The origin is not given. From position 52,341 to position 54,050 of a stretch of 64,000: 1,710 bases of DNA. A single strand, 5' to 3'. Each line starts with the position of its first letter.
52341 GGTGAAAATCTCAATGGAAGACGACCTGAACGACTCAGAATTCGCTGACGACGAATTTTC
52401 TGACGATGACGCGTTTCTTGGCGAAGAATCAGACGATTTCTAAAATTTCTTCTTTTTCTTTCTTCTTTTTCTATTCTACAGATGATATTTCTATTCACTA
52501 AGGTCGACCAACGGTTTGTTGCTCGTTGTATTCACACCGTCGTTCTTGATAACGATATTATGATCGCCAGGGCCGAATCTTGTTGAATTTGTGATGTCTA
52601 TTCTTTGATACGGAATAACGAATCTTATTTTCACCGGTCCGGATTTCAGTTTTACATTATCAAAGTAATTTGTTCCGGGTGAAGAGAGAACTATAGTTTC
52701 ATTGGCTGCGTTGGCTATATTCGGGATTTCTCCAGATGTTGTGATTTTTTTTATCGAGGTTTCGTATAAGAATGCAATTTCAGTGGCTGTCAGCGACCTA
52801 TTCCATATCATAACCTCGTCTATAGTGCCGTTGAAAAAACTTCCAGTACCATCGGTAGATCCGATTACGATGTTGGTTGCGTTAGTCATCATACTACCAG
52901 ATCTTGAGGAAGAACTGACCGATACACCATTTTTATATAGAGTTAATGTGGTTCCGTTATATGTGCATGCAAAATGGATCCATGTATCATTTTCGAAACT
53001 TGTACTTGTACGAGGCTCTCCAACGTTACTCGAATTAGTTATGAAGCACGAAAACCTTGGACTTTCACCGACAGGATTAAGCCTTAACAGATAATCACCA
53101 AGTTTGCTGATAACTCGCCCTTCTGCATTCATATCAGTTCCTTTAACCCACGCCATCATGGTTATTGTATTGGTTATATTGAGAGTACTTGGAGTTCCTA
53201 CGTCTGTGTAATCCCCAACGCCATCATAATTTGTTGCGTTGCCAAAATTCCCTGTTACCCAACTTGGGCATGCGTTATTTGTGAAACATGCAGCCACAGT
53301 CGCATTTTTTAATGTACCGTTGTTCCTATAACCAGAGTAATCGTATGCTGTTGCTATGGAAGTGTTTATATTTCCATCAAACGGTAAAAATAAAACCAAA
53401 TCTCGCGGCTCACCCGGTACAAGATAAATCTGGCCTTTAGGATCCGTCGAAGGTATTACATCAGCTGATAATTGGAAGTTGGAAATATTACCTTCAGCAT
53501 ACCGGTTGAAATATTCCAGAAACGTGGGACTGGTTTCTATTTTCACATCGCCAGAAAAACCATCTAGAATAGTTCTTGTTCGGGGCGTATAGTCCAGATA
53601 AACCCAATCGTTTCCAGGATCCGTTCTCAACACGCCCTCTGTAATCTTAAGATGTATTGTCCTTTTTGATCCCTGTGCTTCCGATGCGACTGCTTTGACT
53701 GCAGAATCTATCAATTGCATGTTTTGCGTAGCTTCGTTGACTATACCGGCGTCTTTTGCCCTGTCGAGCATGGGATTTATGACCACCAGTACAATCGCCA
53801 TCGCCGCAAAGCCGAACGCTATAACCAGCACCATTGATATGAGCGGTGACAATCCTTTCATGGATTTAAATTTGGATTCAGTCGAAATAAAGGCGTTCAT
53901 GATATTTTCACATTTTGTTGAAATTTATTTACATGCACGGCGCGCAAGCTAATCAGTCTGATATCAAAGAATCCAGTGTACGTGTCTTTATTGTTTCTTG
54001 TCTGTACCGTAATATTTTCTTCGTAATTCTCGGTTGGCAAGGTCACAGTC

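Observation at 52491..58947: Translationally coupled minus-strand operon combining pilin-like proteins with LamG lectin-domain proteins and an anchored Ig-repeat protein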

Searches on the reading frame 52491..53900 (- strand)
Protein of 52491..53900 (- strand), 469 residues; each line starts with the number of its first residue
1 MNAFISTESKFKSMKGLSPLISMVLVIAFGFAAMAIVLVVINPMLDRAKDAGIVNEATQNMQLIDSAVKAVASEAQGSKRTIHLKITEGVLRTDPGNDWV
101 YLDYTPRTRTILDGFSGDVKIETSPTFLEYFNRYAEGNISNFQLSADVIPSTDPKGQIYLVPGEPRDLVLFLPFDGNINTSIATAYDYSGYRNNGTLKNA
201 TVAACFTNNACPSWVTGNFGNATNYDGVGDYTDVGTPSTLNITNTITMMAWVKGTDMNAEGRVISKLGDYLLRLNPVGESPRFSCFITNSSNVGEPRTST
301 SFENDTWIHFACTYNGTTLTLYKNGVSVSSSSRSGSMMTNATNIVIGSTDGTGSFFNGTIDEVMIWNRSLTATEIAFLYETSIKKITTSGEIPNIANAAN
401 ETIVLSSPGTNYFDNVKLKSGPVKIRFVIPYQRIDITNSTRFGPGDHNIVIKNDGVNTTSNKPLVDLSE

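Call 3: search_protein_families(library=pfam, proteins=[window:52491-53900:-], max_evalue=0.1)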
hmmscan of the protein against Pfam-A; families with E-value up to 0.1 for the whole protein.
window:52491-53900:- (469 aa): 5 families
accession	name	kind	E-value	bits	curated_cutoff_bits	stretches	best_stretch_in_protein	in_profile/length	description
PF13385.13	Laminin_G_3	-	2.7e-28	99.5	27.6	1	226-376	1-151/151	Concanavalin A-like lectin/glucanases superfamily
PF23960.2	DUF7289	-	5.4e-06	26.6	27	1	16-97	2-82/238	Family of unknown function (DUF7289)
PF02973.23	Sialidase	-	0.00019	21.5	26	1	309-375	109-181/189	Sialidase, N-terminal domain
PF00354.24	Pentaxin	-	0.036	14.2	25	1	305-383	83-171/194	Pentaxin family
PF09919.14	DUF2149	-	0.043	14.6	27.1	1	14-73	1-61/92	Uncharacterized conserved protein (DUF2149)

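Call 4: search_protein_families(library=ncbifam, proteins=[window:52491-53900:-], max_evalue=0.1)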
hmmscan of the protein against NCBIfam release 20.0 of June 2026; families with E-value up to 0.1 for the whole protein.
window:52491-53900:- (469 aa): 2 families
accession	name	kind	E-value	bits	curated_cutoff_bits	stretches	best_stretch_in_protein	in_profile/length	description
NF052521.1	TafC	equivalog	3e-07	29.9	410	1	218-383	190-364/373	TafC family fimbrial protein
NF006182.0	PRK08316.1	subfamily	0.035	12.6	663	1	25-95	75-145/523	fatty acyl-CoA synthetase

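Call 10: find_homologous_proteins(query=window:52491-53900:-)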
Query window:52491-53900:- (469 aa): 98 proteins with E <= 0.001 among 8000 candidates.
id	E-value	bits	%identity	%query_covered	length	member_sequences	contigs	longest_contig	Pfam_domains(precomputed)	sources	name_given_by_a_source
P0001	0.0e+0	1019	100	97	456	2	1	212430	PF13385.14,PF23960.3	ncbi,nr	ncbi:MAG: LamG domain-containing protein [Candidatus Aenigmarchaeota archaeon]|nr:LamG domain-contai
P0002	1.4e-166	573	55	99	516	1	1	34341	PF07953.21,PF13385.14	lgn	-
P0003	5.4e-163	561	52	100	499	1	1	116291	PF13385.14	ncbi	-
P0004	4.6e-161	555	54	100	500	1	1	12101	PF07953.21,PF13385.14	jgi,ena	-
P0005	1.0e-159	550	52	100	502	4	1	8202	PF07953.21,PF13385.14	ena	-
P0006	1.9e-158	546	54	99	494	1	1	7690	PF07953.21,PF13385.14,PF23960.3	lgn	-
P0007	4.9e-158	545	53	99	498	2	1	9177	PF13385.14,PF02973.23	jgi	-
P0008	6.9e-158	544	54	100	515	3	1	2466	PF07953.21,PF00354.25,PF13385.14,PF02973.23,PF23960.3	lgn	-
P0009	1.4e-157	543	52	97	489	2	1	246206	PF13385.14,PF23960.3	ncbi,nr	ncbi:MAG: LamG domain-containing protein [Candidatus Aenigmarchaeota archaeon]|nr:LamG domain-contai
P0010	2.2e-155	536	51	100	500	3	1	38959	PF13385.14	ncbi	-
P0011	9.9e-155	534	52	100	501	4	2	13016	PF13385.14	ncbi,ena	-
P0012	9.3e-154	531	52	97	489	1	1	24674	PF13385.14,PF23960.3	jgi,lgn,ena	-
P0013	3.1e-152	526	53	99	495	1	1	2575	PF07953.21,PF13385.14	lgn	-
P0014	9.6e-152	524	50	100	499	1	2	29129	PF13385.14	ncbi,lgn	-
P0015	1.1e-149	517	52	97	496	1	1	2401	PF13385.14,PF23960.3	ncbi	-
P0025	1.3e-120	421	45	97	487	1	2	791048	PF13385.14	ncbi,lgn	-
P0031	8.1e-79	284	36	98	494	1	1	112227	PF13385.14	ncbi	-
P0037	1.1e-72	263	35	97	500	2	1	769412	PF07953.21,PF13385.14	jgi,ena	-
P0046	1.8e-66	243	34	97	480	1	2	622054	PF13385.14,PF02210.32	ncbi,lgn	ncbi:MAG: LamG domain-containing protein [Candidatus Aenigmatarchaeota archaeon]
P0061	2.9e-46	176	32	55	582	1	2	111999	PF13385.14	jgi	-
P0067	2.7e-19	87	27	54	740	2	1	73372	PF07953.21,PF13385.14,PF02973.23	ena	-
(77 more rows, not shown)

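Call 11: find_encoding_contigs(protein=P0001, flank=10000, max_places=3)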
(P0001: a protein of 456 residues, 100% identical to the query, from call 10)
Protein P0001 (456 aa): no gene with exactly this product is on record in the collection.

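Call 12: find_encoding_contigs(protein=P0009, flank=10000, max_places=3)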
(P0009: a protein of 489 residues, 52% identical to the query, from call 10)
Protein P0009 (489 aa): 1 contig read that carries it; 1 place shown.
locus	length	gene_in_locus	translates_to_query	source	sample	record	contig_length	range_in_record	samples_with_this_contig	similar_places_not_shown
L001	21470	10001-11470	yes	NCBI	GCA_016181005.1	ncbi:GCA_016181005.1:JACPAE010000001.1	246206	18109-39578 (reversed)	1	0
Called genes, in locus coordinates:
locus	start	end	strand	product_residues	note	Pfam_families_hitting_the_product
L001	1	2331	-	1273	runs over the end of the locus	-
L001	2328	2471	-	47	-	-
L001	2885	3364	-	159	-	-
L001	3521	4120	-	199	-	-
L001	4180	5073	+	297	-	-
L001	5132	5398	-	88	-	-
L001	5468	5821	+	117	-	-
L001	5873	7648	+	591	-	PF19077:Big_13 (faint), PF13750:Big_3_3 (faint), PF17957:Big_7 (weak)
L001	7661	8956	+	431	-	PF13385:Laminin_G_3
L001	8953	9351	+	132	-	-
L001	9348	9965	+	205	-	-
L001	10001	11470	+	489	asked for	PF23960:DUF7289 (weak), PF13385:Laminin_G_3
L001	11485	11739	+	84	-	-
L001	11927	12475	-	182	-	PF04919:DUF655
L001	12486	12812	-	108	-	PF03874:RNA_pol_Rpb4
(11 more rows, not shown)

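Call 13: find_encoding_contigs(protein=P0025, flank=10000, max_places=2)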
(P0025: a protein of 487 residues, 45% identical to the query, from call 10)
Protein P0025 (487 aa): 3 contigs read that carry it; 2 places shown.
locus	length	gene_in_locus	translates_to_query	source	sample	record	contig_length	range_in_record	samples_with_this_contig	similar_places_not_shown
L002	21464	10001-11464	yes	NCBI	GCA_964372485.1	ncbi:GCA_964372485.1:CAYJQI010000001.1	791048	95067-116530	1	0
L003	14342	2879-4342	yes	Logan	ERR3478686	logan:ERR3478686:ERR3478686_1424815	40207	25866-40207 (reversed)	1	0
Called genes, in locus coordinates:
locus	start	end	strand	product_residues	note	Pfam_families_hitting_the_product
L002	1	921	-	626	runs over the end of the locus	-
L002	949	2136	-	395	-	-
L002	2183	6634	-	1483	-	PF00754:F5_F8_type_C, PF22633:F5_F8_type_C_2 (faint), PF16126:DUF4838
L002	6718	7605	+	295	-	-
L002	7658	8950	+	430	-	PF13385:Laminin_G_3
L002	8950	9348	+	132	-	-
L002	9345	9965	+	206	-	-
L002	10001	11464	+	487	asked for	PF13385:Laminin_G_3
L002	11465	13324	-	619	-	PF05048:NosD, PF13229:Beta_helix, PF13385:Laminin_G_3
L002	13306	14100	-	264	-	-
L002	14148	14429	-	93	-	-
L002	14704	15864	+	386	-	PF00155:Aminotran_1_2, PF00266:Aminotran_5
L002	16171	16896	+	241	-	PF05362:Lon_C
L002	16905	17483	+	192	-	PF02163:Peptidase_M50 (weak)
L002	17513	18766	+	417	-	PF27218:MJ0043_C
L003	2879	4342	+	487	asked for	PF13385:Laminin_G_3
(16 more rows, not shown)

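Call 14: find_encoding_contigs(protein=P0037, flank=10000, max_places=2)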
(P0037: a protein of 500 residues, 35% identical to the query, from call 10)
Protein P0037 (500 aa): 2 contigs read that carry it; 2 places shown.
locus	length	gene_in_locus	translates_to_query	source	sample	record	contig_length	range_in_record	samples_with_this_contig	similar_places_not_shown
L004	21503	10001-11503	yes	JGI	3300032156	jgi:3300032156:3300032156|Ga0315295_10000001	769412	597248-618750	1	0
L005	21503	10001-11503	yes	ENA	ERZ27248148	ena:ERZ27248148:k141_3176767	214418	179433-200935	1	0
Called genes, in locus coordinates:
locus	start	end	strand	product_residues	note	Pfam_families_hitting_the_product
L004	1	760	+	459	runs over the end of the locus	PF13231:PMT_2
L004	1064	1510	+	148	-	-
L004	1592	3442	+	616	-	PF07705:CARDB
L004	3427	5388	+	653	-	PF19077:Big_13 (faint), PF17957:Big_7 (weak)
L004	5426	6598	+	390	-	-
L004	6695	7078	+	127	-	-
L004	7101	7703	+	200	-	-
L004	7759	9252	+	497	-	PF13385:Laminin_G_3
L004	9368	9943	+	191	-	PF01909:NTP_transf_2, PF18765:Polbeta (weak)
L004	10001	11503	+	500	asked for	PF07953:Toxin_R_bind_N, PF13385:Laminin_G_3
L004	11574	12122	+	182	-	PF01909:NTP_transf_2 (weak), PF18765:Polbeta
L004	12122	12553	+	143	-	-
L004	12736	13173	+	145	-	-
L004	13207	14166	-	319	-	PF01978:TrmB, PF13091:PLDc_2 (weak)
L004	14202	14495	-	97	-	-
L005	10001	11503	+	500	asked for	PF07953:Toxin_R_bind_N, PF13385:Laminin_G_3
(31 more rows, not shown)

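Call 15: find_encoding_contigs(protein=P0046, flank=10000, max_places=2)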
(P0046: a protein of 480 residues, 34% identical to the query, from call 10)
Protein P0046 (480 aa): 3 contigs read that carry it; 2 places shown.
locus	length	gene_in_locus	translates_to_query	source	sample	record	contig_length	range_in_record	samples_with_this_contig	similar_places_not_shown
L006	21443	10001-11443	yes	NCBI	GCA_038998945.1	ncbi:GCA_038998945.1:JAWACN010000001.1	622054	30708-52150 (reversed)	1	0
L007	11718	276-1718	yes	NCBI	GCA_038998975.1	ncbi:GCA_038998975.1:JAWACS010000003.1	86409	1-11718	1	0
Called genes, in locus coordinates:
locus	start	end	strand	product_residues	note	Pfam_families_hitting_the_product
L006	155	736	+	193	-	-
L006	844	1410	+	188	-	-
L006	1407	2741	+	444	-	-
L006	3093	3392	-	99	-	PF21473:OB_Ssb-like, PF01336:tRNA_anti-codon (weak)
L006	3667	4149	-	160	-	PF09622:DUF2391 (weak)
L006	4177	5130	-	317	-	PF08068:DKCLD, PF01509:TruB_N, PF16198:TruB_C_2, PF01472:PUA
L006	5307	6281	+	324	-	-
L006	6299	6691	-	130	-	-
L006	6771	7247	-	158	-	PF01956:EMC3_TMCO1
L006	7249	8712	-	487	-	PF00344:SecY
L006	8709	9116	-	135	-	PF00828:Ribosomal_L27A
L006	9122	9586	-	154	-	PF00327:Ribosomal_L30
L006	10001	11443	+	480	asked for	PF13385:Laminin_G_3, PF02210:Laminin_G_2 (weak)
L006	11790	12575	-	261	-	PF00333:Ribosomal_S5, PF03719:Ribosomal_S5_C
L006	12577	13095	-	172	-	PF00861:Ribosomal_L18p, PF17144:Ribosomal_L5e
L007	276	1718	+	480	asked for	PF13385:Laminin_G_3, PF02210:Laminin_G_2 (weak)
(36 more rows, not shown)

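Call 30: predict_structure(alignment_id=A1)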
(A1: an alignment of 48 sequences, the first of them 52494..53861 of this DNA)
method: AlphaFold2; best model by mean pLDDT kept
length: 456 residues; sequences in the alignment: 48
mean_pLDDT: 81.2   pTM: 0.62
mean pLDDT of the five models: 81.2, 81.0, 80.3, 76.1, 72.6
residues with pLDDT >= 90: 159; 70-90: 209; 50-70: 68; < 50: 20
segments of 3 or more residues with pLDDT < 50: 111-125, 374-378
pLDDT, mean of each block of 10 residues (from residue 1): 68 80 73 81 90 94 94 88 86 70 77 37 48 63 81 91 67 89 88 76 84 92 91 94 83 90 74 77 82 92 94 93 80 87 93 95 90 53 70 75 56 86 89 93 92 92
secondary structure, 60 per line:
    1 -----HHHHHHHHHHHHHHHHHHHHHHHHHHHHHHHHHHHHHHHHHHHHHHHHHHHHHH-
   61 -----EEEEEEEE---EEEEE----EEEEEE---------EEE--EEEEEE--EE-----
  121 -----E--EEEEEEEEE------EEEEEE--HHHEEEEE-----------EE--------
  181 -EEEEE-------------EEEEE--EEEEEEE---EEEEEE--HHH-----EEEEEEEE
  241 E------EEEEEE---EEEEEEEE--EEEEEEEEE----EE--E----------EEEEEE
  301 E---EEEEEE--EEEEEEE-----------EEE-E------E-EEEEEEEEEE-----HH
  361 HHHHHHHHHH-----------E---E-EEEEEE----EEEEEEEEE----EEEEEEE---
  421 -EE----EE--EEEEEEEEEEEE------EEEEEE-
elements in order: H6-59 E66-73 E77-81 E86-91 E101-103 E106-111 E129-137 E144-149 E155-159 E182-186 E200-204 E207-213 E217-222 E233-241 E248-253 E257-264 E267-275 E295-301 E305-310 E313-319 E331-333 E344-353 H359-370 E388-393 E398-406 E411-417 E432-443 E450-455

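Call 32: fold_search(model_id=the predicted structure, library=pdb)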
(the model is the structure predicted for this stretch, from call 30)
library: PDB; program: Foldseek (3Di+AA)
matches with E <= 10: 1329; with E <= 0.001: 378
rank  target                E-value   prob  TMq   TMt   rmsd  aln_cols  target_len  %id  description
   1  7ce2_A                1.3e-11  1.00  0.38  0.38   4.2       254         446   18  The Crystal structure of TeNT Hc complexed with neutralizing antibody (released 2021-04-07)
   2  5ho2                  2.0e-11  1.00  0.36  0.22  16.7       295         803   16  Crystal structure of AbnA (open conformation), a GH43 extracellular arabinanase from Geobacillus stearothermophilus (released 2017-02-01)
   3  5hp6                  3.8e-11  1.00  0.38  0.23  15.8       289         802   18  Structure of AbnA, a GH43 extracellular arabinanase from Geobacillus stearothermophilus (a new conformational state) (released 2017-02-01)
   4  5hon_A                9.2e-11  1.00  0.37  0.77   4.4       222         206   19  Structure of Domain 4 of AbnA, a GH43 extracellular arabinanase from Geobacillus stearothermophilus, in complex with a (released 2017-02-01)
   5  7by5                  2.1e-10  1.00  0.37  0.14   4.5       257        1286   18  Tetanus neurotoxin mutant-(H233A/E234Q/H237A/Y375F) (released 2021-02-17)
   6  5n0b_A                4.0e-10  1.00  0.38  0.14   6.5       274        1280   18  Crystal structure of the tetanus neurotoxin in complex with GD1a (released 2017-06-21)
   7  1af9                  4.4e-10  1.00  0.38  0.39   4.1       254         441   19  TETANUS NEUROTOXIN C FRAGMENT (released 1998-04-29)
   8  3hmy_A                4.4e-10  1.00  0.38  0.39   4.1       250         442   19  Crystal structure of HCR/T complexed with GT2 (released 2009-07-14)
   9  5ho0                  6.0e-10  1.00  0.38  0.23  16.6       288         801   18  Crystal structure of AbnA (closed conformation), a GH43 extracellular arabinanase from Geobacillus stearothermophilus (released 2017-02-01)
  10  5n0c_B                8.3e-10  1.00  0.38  0.14   4.1       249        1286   19  Crystal structure of the tetanus neurotoxin in complex with GM1a (released 2017-06-21)
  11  1a8d                  9.2e-10  1.00  0.38  0.39   4.0       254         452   18  TETANUS TOXIN C FRAGMENT (released 1998-10-14)
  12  1diw                  1.2e-09  1.00  0.39  0.40   3.8       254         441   18  THE HC FRAGMENT OF TETANUS TOXIN COMPLEXED WITH GALACTOSE (released 2000-03-24)
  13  9fyq_C                1.7e-09  1.00  0.38  0.41   3.9       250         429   19  Cryo-EM structure of native SV2A in complex with TeNT-Hc, gangliosides and Pro-Macrobody 5 (released 2025-05-21)
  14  5n0c_A                1.8e-09  1.00  0.37  0.14   4.3       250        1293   20  Crystal structure of the tetanus neurotoxin in complex with GM1a (released 2017-06-21)
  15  5jmc_A                2.1e-09  1.00  0.37  0.40   3.8       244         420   12  Receptor binding domain of Botulinum neurotoxin A in complex with rat SV2C (released 2016-06-15)
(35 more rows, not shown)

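Call 69: find_encoding_contigs(protein=P0031, flank=10000, max_places=1)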
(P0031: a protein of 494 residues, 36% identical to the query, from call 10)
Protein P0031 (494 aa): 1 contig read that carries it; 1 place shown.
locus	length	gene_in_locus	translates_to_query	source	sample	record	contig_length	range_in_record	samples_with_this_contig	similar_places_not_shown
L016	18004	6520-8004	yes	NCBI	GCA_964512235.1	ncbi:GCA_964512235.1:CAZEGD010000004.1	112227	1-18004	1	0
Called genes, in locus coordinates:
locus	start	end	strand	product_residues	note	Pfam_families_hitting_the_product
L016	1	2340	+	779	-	?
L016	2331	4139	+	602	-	PF19077:Big_13 (faint)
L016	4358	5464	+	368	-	-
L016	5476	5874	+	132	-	PF23959:DUF7288 (weak)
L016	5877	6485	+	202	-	-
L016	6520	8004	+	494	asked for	PF13385:Laminin_G_3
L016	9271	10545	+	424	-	-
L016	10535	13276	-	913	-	PF18998:Flg_new_2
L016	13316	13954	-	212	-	-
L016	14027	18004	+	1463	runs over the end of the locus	PF18998:Flg_new_2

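Call 70: find_encoding_contigs(protein=P0061, flank=10000, max_places=1)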
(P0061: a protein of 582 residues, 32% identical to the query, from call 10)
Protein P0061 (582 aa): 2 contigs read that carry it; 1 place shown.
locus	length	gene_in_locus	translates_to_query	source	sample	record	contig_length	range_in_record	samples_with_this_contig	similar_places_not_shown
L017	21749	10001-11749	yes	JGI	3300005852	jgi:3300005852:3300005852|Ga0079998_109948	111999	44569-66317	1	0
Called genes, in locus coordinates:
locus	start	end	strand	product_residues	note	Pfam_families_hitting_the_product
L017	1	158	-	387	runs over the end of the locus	PF02589:LUD_dom, PF13187:Fer4_9 (faint), PF13183:Fer4_8, PF13237:Fer4_10 (weak), PF12838:Fer4_7 (weak), PF13534:Fer4_17 (weak)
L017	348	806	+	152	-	PF24034:DUF7343 (weak)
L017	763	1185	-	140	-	PF01986:DUF123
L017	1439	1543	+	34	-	-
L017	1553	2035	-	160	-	PF13384:HTH_23 (faint), PF12840:HTH_20 (weak)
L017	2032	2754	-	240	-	PF06745:ATPase, PF13481:AAA_25 (weak), PF23442:DUF7125 (faint)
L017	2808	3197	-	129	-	PF01201:Ribosomal_S8e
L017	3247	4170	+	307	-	PF01916:DS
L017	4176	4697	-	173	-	PF00252:Ribosomal_L16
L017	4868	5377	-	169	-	-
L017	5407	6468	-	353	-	PF09376:NurA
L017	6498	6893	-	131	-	-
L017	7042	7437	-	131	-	-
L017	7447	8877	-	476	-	PF13246:Cation_ATPase, PF00702:Hydrolase, PF08282:Hydrolase_3 (faint), PF00689:Cation_ATPase_C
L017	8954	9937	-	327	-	PF00690:Cation_ATPase_N, PF00122:E1-E2_ATPase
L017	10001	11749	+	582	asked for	PF13385:Laminin_G_3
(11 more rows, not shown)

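Call 71: find_encoding_contigs(protein=P0067, flank=10000, max_places=1)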
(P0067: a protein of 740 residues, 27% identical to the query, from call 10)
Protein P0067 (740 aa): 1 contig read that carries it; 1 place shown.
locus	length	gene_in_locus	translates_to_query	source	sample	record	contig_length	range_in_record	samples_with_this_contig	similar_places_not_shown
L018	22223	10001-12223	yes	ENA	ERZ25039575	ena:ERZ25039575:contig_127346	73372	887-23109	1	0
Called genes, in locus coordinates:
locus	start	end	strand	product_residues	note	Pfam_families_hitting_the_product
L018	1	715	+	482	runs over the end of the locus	-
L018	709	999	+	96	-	-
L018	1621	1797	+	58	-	PF00486:Trans_reg_C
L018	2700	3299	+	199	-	PF02518:HATPase_c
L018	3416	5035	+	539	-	PF00089:Trypsin, PF13365:Trypsin_2, PF00595:PDZ, PF13180:PDZ_2, PF17820:PDZ_6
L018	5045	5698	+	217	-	-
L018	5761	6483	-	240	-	PF13223:DUF4031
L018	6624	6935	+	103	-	PF06013:WXG100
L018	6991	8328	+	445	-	-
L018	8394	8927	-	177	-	-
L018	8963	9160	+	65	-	PF13538:UvrD_C_2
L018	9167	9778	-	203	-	-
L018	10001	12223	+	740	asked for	PF07953:Toxin_R_bind_N (faint), PF13385:Laminin_G_3, PF02973:Sialidase (faint), PF13385:Laminin_G_3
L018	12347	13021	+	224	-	PF03551:PadR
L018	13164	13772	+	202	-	-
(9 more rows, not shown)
